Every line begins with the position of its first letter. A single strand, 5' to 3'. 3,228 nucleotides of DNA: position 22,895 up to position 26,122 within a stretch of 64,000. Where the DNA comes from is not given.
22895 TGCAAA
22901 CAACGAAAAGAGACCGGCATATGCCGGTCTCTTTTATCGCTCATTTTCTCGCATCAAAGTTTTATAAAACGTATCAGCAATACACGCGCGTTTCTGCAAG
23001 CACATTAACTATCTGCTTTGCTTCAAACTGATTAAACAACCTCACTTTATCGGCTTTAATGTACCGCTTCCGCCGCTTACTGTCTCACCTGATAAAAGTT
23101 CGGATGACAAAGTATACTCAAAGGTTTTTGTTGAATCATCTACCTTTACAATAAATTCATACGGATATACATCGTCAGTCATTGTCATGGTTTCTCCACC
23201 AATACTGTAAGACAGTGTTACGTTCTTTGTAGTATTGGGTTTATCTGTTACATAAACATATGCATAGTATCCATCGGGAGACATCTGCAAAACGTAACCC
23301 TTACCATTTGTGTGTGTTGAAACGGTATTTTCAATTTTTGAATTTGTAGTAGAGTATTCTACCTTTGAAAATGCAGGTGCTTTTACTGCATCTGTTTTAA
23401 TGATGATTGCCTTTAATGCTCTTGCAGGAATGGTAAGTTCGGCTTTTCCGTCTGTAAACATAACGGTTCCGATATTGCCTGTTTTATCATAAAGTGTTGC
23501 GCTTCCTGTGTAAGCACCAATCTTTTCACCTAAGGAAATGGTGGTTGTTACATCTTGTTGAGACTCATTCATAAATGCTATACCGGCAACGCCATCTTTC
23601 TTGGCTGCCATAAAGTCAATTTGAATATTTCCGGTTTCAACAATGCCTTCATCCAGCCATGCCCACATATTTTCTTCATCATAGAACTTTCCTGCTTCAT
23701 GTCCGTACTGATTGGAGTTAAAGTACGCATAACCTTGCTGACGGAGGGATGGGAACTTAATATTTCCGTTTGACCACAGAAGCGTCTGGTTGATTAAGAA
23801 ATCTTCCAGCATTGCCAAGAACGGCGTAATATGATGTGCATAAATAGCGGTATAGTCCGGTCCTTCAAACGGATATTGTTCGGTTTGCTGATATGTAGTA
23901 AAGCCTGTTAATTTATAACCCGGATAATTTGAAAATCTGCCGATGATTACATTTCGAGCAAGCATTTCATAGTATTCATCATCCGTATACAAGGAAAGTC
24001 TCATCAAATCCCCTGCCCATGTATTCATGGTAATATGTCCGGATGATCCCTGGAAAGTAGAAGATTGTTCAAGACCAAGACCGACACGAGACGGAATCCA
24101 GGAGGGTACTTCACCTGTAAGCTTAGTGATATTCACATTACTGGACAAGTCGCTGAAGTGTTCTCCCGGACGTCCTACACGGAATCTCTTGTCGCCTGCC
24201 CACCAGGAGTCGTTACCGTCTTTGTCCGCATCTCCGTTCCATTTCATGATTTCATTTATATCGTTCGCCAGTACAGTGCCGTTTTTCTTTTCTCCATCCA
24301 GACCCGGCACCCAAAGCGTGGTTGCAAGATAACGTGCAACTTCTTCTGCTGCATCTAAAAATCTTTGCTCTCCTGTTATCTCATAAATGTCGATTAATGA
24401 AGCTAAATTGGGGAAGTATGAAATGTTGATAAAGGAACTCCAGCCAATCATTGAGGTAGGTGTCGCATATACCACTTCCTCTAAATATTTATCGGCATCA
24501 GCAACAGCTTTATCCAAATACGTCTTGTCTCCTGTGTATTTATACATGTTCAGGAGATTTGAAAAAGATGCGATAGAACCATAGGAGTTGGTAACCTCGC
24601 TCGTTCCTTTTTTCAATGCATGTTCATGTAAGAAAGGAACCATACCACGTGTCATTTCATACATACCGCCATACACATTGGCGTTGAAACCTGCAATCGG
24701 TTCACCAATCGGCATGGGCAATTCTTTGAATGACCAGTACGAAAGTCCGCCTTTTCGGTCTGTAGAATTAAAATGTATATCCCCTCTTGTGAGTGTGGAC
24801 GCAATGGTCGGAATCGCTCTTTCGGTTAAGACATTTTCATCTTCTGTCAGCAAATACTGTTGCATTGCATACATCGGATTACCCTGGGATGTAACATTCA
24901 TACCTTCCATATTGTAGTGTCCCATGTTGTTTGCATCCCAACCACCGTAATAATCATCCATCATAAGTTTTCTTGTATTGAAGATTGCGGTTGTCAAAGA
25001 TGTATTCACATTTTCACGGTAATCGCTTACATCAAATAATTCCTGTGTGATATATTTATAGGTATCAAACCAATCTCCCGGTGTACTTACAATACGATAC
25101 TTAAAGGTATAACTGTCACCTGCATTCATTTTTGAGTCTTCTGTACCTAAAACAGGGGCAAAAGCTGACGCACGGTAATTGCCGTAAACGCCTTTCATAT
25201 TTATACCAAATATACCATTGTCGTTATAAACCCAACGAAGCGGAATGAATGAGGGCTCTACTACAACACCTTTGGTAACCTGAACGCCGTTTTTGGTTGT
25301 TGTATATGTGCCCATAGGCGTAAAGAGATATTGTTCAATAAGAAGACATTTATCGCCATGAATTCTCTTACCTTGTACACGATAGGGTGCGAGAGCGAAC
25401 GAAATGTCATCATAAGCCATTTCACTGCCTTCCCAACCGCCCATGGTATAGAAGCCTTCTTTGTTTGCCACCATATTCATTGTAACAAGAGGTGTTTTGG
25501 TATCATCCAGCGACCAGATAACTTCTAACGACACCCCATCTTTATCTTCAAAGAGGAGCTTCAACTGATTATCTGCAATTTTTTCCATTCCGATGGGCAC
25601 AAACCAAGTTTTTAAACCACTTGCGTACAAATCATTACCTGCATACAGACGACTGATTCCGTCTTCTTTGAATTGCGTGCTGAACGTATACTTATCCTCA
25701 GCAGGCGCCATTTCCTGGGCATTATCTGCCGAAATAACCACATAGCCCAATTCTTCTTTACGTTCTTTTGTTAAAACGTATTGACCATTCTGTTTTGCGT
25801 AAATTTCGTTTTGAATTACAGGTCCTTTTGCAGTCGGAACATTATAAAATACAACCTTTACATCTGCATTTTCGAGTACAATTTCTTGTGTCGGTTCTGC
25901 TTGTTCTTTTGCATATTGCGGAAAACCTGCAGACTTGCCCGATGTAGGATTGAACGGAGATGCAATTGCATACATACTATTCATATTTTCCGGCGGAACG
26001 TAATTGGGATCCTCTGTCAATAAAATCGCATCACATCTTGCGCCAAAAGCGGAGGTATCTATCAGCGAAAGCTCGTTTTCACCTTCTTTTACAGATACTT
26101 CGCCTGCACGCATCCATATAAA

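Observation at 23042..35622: Three ~1,700-aa secreted paralogs share a ~1,000-aa core I cannot place in any glycoside hydrolase or lyase family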

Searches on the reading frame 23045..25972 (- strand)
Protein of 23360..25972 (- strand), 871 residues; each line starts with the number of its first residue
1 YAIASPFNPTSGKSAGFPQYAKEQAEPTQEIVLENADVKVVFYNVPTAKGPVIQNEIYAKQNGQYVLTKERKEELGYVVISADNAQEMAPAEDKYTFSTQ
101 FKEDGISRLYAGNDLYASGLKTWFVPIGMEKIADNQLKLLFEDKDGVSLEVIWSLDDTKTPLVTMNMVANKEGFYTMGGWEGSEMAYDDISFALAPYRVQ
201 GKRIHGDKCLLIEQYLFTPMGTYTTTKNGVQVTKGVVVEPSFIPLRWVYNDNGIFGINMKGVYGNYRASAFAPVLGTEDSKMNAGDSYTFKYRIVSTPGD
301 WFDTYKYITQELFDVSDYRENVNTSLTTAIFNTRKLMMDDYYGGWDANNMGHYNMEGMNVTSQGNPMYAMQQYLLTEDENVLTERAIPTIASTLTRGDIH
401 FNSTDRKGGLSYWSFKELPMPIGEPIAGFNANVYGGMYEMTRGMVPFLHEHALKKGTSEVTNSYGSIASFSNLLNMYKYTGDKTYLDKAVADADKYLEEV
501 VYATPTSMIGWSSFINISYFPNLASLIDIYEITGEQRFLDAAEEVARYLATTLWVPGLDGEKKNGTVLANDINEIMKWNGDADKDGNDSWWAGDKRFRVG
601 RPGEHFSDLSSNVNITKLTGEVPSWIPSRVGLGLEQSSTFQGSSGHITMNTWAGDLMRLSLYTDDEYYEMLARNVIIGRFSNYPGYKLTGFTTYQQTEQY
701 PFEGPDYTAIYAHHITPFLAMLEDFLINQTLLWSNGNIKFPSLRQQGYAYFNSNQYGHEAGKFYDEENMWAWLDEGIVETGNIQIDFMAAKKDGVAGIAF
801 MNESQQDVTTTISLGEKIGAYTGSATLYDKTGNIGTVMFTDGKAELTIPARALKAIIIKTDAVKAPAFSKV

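Call 17: find_homologous_proteins(query=window:23360-25972:-, max_evalue=0.001)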
Query window:23360-25972:- (871 aa): 20 proteins with E <= 0.001 among 7743 candidates.
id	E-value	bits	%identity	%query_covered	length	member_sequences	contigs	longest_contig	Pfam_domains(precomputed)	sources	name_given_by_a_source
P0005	0.0e+0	1102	57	100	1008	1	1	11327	-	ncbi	-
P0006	0.0e+0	1042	55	100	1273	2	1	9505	PF07833.17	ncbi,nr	ncbi:MAG: hypothetical protein IJN39_06025, partial [Clostridia bacterium]|nr:hypothetical protein [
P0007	0.0e+0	1027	54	99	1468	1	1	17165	PF07833.17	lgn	-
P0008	0.0e+0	1025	55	99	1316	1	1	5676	-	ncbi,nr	ncbi:MAG: hypothetical protein IJN39_05590, partial [Clostridia bacterium]|nr:hypothetical protein [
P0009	0.0e+0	1021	52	100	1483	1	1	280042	PF07833.17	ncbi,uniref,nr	ncbi:copper amine oxidase N-terminal domain-containing protein [Paenibacillus ginsengarvi]|uniref:Co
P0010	0.0e+0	1020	54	99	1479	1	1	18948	PF07833.17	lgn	-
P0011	2.7e-296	1004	53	99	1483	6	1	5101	PF07833.17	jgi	jgi:hypothetical protein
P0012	1.1e-295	1001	53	99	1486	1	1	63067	PF07833.17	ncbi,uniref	ncbi:copper amine oxidase N-terminal domain-containing protein [Paenibacillus sp. GYB003]|uniref:cop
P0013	4.9e-293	993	53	99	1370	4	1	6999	PF07833.17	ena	-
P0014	2.6e-290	984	52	99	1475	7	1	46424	PF07833.17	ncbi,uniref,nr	ncbi:stalk domain-containing protein [Paenibacillus oceani]|uniref:Copper amine oxidase-like N-termi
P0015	1.9e-289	981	51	99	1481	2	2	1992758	PF07833.17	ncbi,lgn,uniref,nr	ncbi:copper amine oxidase N-terminal domain-containing protein [Paenibacillus allorhizosphaerae]|uni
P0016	5.7e-280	950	50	100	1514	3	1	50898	PF07833.17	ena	-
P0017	1.9e-237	809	46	99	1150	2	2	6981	-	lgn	-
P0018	2.3e-212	726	43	98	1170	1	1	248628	-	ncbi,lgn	-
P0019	1.0e-201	691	42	96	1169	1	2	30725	-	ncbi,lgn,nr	ncbi:MAG TPA: hypothetical protein VL053_13670 [Arachidicoccus sp.]|nr:hypothetical protein [Arachid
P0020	1.2e-192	661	39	100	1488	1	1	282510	-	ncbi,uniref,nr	ncbi:hypothetical protein RB620_03195 [Paenibacillus sp. LHD-117]|uniref:hypothetical protein n=1 Ta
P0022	2.8e-188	646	38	100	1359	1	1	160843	-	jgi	jgi:hypothetical protein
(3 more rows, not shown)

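Call 24: search_solved_structures(query=A1, max_evalue=10, show_alignments=3)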
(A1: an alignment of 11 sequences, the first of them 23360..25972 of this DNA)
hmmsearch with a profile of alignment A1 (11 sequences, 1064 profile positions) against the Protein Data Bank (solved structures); distinct sequences matched with E-value up to 10: 13.
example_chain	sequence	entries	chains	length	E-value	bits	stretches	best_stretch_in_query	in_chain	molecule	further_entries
4v1r_A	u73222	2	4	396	0.0033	18.7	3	614-643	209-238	ALPHA-1,6-MANNANASE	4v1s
4bok_A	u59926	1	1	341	0.011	17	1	611-643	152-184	ALPHA-1,6-MANNANASE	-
4boj_A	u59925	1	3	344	0.011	16.9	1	611-643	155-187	ALPHA-1,6-MANNANASE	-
5m77_A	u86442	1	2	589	0.012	16.8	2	611-642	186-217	Alpha-1,6-mannanase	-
5agd_A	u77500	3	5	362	0.016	16.4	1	611-643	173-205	ALPHA-1,6-MANNANASE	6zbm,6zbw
4d4a_A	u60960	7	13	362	0.016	16.4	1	611-643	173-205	ALPHA-1,6-MANNANASE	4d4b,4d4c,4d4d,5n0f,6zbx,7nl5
2omo_A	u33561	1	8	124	0.092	13.9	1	973-1058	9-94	DUF176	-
5iz4_A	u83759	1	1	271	0.097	13.8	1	524-571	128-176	Putative short-chain dehydrogenase/reductase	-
7tpm_A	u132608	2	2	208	0.4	11.8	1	981-1037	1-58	Outer membrane lipoprotein carrier protein LolA | Outer membrane lipoprotein carrier protein (LolA)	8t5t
4c1s_A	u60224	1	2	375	0.46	11.6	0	606-639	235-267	GLYCOSIDE HYDROLASE FAMILY 76 MANNOSIDASE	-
3dwo_X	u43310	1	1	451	0.72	10.9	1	897-1022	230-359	Probable outer membrane protein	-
2dk7_A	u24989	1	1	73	2.3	9.2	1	352-392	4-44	Transcription elongation regulator 1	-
5gzt_A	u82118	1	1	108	2.5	9.2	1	896-947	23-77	Chitinase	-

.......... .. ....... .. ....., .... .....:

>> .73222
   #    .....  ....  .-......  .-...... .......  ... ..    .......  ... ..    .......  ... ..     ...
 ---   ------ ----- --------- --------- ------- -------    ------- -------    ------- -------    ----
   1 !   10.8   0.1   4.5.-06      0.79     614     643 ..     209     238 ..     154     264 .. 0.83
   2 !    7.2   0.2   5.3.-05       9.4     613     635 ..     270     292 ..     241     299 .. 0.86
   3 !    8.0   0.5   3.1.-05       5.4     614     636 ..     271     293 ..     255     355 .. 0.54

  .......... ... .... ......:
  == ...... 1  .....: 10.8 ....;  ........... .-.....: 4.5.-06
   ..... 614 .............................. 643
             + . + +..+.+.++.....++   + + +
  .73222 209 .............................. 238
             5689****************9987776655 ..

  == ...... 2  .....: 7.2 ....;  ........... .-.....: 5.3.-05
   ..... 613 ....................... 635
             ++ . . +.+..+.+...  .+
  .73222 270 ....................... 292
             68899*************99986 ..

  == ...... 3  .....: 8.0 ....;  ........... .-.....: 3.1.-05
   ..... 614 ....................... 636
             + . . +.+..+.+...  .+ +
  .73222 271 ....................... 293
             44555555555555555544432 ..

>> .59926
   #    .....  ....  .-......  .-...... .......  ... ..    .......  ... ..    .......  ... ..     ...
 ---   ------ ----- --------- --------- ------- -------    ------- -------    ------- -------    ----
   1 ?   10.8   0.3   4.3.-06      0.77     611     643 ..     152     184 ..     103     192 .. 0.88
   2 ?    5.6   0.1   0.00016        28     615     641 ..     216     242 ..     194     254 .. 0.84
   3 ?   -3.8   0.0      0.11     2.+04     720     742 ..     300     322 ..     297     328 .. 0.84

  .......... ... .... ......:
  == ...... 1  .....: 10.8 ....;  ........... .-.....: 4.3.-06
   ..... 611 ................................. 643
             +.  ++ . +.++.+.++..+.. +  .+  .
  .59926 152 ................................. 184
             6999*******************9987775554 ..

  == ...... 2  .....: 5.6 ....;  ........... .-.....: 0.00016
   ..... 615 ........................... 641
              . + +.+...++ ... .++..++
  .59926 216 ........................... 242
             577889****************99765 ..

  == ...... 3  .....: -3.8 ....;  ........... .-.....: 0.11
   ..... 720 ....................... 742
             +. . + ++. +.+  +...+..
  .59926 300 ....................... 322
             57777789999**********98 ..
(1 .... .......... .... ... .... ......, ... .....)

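Call 25: find_homologous_proteins(query=A1, max_evalue=0.01)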
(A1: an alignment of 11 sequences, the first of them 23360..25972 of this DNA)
Query A1 (11 sequences) (871 aa, profile of the alignment): 85 proteins with E <= 0.01 among 8000 candidates.
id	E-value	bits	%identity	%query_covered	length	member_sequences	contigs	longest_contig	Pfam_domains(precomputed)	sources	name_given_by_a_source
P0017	0.0e+0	1649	46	99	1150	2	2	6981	-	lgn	-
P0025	0.0e+0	1643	97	100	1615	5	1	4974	PF07833.17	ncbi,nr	ncbi:MAG: hypothetical protein IKJ55_01665, partial [Clostridia bacterium]|nr:hypothetical protein [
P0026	0.0e+0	1618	91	100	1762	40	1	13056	PF25275.2,PF07833.17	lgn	-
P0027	0.0e+0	1615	58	100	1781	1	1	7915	PF07833.17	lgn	-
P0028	0.0e+0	1614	94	100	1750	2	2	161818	PF07833.17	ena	-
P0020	0.0e+0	1603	39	100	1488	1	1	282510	-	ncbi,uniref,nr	ncbi:hypothetical protein RB620_03195 [Paenibacillus sp. LHD-117]|uniref:hypothetical protein n=1 Ta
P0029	0.0e+0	1592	54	100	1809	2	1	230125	PF25275.2,PF07833.17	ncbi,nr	ncbi:MAG: hypothetical protein K0R57_1458 [Paenibacillaceae bacterium]|nr:hypothetical protein [Paen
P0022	0.0e+0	1592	38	100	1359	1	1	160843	-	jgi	jgi:hypothetical protein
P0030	0.0e+0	1590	56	99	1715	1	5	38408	PF07833.17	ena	-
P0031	0.0e+0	1588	56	99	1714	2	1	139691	PF07833.17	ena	-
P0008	0.0e+0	1578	55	99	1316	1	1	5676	-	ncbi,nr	ncbi:MAG: hypothetical protein IJN39_05590, partial [Clostridia bacterium]|nr:hypothetical protein [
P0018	0.0e+0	1561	43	98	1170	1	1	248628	-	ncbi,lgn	-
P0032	0.0e+0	1557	56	99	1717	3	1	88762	PF07944.19,PF07833.17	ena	-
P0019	0.0e+0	1556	42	96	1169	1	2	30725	-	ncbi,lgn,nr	ncbi:MAG TPA: hypothetical protein VL053_13670 [Arachidicoccus sp.]|nr:hypothetical protein [Arachid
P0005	0.0e+0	1532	57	100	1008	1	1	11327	-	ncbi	-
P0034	0.0e+0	1529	55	99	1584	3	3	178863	PF07944.19,PF07833.17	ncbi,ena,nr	ncbi:MAG: glycoside hydrolase family 127 protein [Clostridia bacterium]|nr:glycoside hydrolase famil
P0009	0.0e+0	1507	52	100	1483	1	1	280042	PF07833.17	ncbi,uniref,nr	ncbi:copper amine oxidase N-terminal domain-containing protein [Paenibacillus ginsengarvi]|uniref:Co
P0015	0.0e+0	1481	51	99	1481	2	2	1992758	PF07833.17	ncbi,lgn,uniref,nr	ncbi:copper amine oxidase N-terminal domain-containing protein [Paenibacillus allorhizosphaerae]|uni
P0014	0.0e+0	1462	52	99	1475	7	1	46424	PF07833.17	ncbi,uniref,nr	ncbi:stalk domain-containing protein [Paenibacillus oceani]|uniref:Copper amine oxidase-like N-termi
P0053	0.0e+0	1440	39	100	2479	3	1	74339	PF12733.14,PF13306.13,PF00395.26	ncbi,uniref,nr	ncbi:S-layer homology domain-containing protein [Paenibacillus sp. YN15]|uniref:S-layer homology dom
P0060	0.0e+0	1412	39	98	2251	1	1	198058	PF13306.13,PF00395.26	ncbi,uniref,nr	ncbi:S-layer homology domain-containing protein [Paenibacillus sp. YN15]|uniref:S-layer homology dom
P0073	0.0e+0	1306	45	100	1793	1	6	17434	PF16990.12,PF25275.2,PF07944.19,PF07833.17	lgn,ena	-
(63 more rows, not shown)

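Call 28: search_protein_representatives(alignment_id=A1)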
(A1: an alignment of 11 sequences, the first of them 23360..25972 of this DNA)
Query: 11 sequences, 1064 profile positions. Proteins with E-value up to 0.001 (for the whole library): 996; up to 1e-10: 671; up to 1e-30: 457. The best 150 are listed.
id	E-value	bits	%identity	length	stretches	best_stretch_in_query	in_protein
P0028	0.0e+00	1614.2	-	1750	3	6-1061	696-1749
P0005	0.0e+00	1531.5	-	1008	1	65-1064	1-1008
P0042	0.0e+00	1491.3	-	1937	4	7-1059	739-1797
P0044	0.0e+00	1483.0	-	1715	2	5-1059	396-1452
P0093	0.0e+00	1437.2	-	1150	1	8-1062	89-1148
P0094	0.0e+00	1424.9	-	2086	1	5-1062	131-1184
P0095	0.0e+00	1395.1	-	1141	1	8-1060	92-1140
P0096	0.0e+00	1392.2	-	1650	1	5-1061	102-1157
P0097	0.0e+00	1314.6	-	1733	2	6-1058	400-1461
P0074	0.0e+00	1306.1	-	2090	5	221-1061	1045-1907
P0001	0.0e+00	1301.0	-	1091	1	68-1063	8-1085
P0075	0.0e+00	1299.3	-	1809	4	11-1061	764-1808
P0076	0.0e+00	1298.0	-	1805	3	101-1061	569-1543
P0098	0.0e+00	1296.3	-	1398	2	8-1063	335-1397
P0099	0.0e+00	1290.9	-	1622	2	8-1060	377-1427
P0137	6.1e-254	862.1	-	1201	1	9-1059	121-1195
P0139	3.7e-226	770.1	-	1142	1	9-1055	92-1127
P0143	1.8e-192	658.6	-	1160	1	8-1056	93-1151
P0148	3.4e-179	614.6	-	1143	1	5-1058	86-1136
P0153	5.3e-172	590.8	-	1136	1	7-1055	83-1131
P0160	4.1e-165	568.0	-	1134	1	8-1034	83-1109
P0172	3.5e-158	545.1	-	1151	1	8-1056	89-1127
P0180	2.4e-155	535.7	-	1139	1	8-1041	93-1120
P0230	5.0e-132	458.5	-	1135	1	8-1059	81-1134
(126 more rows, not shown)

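Call 32: search_protein_families(library=pfam, proteins=[P0029, P0073, P0143, P0148, P0160, P0230, P0034], max_evalue=0.01)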
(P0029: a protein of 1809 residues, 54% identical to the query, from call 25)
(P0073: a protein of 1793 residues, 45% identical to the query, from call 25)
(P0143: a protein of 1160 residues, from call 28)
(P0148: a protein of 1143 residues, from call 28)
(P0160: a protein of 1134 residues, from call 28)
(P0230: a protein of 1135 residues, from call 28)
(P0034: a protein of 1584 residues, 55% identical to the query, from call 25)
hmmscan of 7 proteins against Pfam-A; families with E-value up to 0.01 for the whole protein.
P0029 (1809 aa): 4 families
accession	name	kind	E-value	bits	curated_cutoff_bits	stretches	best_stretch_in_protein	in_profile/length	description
PF07833.16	Cu_amine_oxidN1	-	2.2e-21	76.3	24.2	1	548-654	2-108/108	Copper amine oxidase N-terminal domain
PF25275.1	Golvesin_C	-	2.8e-08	34.4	31.6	0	47-148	10-108/132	Golvesin C-terminal domain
PF07944.18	Beta-AFase-like_GH127_cat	-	5.2e-05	22.9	24.9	1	1299-1374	136-208/376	Beta-L-arabinofuranosidase, GH127 catalytic domain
PF03663.20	Glyco_hydro_76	-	0.0057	16.6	25.9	0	1281-1321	147-186/366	Glycosyl hydrolase family 76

P0073 (1793 aa): 7 families
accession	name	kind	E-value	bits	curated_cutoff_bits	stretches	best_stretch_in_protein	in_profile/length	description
PF07833.16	Cu_amine_oxidN1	-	6.2e-37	126.3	24.2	1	557-663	2-108/108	Copper amine oxidase N-terminal domain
PF25275.1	Golvesin_C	-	7e-12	46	31.6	2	387-465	2-79/132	Golvesin C-terminal domain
PF16990.11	CBM_35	-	2.1e-07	31.7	28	1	74-148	41-111/121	Carbohydrate binding module (family 35)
PF07944.18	Beta-AFase-like_GH127_cat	-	1.7e-06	27.7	24.9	1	1305-1377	136-205/376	Beta-L-arabinofuranosidase, GH127 catalytic domain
PF18573.7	BclA_C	-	0.0002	21.7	38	0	722-789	35-99/128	BclA C-terminal domain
PF17801.7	Melibiase_C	-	0.0023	18.4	22.9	1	1602-1671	7-69/71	Alpha galactosidase C-terminal beta sandwich domain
PF17189.10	Glyco_hydro_30C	-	0.0057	17.2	22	0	1606-1671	24-65/65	Glycosyl hydrolase family 30 beta sandwich domain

P0143 (1160 aa): 0 families

P0148 (1143 aa): 0 families

P0160 (1134 aa): 0 families

P0230 (1135 aa): 0 families

P0034 (1584 aa): 2 families
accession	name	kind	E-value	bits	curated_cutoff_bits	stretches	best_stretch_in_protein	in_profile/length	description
PF07833.16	Cu_amine_oxidN1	-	3.8e-35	120.5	24.2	1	209-315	2-108/108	Copper amine oxidase N-terminal domain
PF07944.18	Beta-AFase-like_GH127_cat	-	9e-07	28.7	24.9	1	952-1030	135-210/376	Beta-L-arabinofuranosidase, GH127 catalytic domain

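Call 34: find_encoding_contigs(protein=P0018, flank=10000, max_places=2)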
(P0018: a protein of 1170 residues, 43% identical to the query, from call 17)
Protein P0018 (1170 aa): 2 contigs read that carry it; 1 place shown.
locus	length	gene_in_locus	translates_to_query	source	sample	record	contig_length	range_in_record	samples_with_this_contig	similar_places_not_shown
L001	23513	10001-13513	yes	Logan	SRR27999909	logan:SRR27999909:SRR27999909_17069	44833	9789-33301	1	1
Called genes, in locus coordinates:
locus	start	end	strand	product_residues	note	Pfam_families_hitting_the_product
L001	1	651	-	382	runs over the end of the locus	PF04773:FecR, PF16344:FecR_C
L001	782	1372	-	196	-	PF07638:Sigma70_ECF, PF04542:Sigma70_r2, PF04545:Sigma70_r4, PF08281:Sigma70_r4_2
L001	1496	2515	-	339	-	PF00392:GntR, PF13377:Peripla_BP_3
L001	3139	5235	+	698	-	-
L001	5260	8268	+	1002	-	PF13715:CarbopepD_reg_2, PF07715:Plug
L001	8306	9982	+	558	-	PF14322:SusD-like_3, PF12771:SusD-like_2, PF07980:SusD_RagB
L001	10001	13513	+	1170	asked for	-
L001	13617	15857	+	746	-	PF17678:Glyco_hydro_92N, PF07971:Glyco_hydro_92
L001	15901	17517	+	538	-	PF12831:FAD_oxidored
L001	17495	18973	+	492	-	PF13472:Lipase_GDSL_2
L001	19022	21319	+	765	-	PF00890:FAD_binding_2 (weak), PF12831:FAD_oxidored, PF13450:NAD_binding_8 (weak)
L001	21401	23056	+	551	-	PF00474:SSF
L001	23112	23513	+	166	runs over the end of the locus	PF00578:AhpC-TSA, PF08534:Redoxin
